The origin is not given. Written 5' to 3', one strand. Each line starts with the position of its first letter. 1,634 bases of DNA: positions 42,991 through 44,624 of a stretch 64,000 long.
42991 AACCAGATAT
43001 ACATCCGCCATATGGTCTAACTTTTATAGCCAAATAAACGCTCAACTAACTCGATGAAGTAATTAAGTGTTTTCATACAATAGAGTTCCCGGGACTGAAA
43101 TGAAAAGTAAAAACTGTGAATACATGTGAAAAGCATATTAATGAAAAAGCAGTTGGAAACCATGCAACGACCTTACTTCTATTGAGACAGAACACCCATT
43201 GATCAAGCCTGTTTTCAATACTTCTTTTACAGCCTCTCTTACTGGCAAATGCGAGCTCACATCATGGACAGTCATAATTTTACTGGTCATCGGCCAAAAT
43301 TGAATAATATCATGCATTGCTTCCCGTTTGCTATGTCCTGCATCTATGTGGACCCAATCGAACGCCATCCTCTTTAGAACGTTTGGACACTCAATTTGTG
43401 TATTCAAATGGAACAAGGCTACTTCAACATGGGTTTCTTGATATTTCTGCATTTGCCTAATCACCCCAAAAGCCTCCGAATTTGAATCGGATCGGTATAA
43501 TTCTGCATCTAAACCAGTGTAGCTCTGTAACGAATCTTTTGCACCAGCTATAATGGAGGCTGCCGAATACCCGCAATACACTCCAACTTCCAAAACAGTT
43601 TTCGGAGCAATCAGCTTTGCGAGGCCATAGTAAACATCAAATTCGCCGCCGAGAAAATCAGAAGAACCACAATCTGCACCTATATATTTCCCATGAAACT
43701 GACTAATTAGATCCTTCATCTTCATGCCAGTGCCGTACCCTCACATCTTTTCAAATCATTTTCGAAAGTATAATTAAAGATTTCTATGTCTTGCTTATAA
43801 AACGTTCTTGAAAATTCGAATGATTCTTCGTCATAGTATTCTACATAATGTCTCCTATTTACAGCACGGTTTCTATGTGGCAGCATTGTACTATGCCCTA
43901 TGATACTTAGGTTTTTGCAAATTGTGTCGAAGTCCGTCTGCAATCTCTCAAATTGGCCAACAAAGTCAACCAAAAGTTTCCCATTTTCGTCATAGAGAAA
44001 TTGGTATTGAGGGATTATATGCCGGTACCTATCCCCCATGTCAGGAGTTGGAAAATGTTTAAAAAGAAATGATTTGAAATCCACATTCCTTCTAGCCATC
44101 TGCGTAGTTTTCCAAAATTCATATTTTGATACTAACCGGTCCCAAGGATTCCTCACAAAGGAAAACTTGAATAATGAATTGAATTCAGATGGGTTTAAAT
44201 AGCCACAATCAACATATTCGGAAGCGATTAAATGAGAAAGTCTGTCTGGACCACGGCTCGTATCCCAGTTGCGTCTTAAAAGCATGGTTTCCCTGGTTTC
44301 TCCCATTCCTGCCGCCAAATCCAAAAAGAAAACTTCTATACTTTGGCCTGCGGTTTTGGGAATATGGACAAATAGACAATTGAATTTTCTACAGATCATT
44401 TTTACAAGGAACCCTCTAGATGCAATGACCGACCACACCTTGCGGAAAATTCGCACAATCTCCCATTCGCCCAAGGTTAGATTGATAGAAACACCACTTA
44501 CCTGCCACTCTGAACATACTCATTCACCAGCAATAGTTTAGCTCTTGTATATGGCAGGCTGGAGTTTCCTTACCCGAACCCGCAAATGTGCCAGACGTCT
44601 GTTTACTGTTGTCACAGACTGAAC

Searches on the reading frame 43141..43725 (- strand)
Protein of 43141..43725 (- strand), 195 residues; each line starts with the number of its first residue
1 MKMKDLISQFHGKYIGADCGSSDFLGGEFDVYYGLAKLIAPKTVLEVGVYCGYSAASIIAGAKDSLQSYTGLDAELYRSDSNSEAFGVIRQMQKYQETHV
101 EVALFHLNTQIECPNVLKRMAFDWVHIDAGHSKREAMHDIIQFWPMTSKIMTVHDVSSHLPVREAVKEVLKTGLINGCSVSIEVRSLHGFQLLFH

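Call 51: search_protein_families(library=pfam, proteins=[window:43141-43725:-], max_evalue=0.001)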
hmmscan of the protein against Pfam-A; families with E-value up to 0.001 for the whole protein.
window:43141-43725:- (195 aa): 1 family
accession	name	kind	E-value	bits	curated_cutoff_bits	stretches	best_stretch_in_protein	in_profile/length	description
PF13578.12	Methyltransf_24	-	5.8e-11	43.7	26.3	1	45-149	1-96/105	Methyltransferase domain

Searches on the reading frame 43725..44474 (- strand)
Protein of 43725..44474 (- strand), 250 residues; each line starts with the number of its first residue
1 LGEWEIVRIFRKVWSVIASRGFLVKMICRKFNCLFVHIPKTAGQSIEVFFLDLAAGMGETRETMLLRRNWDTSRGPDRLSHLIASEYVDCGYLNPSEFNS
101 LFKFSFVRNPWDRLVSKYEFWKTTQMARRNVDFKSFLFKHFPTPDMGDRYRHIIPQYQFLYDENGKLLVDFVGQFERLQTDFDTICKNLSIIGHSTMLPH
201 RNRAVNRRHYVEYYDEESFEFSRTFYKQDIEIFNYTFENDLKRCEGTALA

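Call 51: search_protein_families(library=pfam, proteins=[window:43725-44474:-], max_evalue=0.001)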
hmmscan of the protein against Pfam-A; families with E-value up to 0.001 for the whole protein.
window:43725-44474:- (250 aa): 1 family
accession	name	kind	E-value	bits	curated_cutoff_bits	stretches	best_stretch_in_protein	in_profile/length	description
PF03567.20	Sulfotransfer_2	-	1.8e-15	58.2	22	1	26-235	4-251/252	Sulfotransferase family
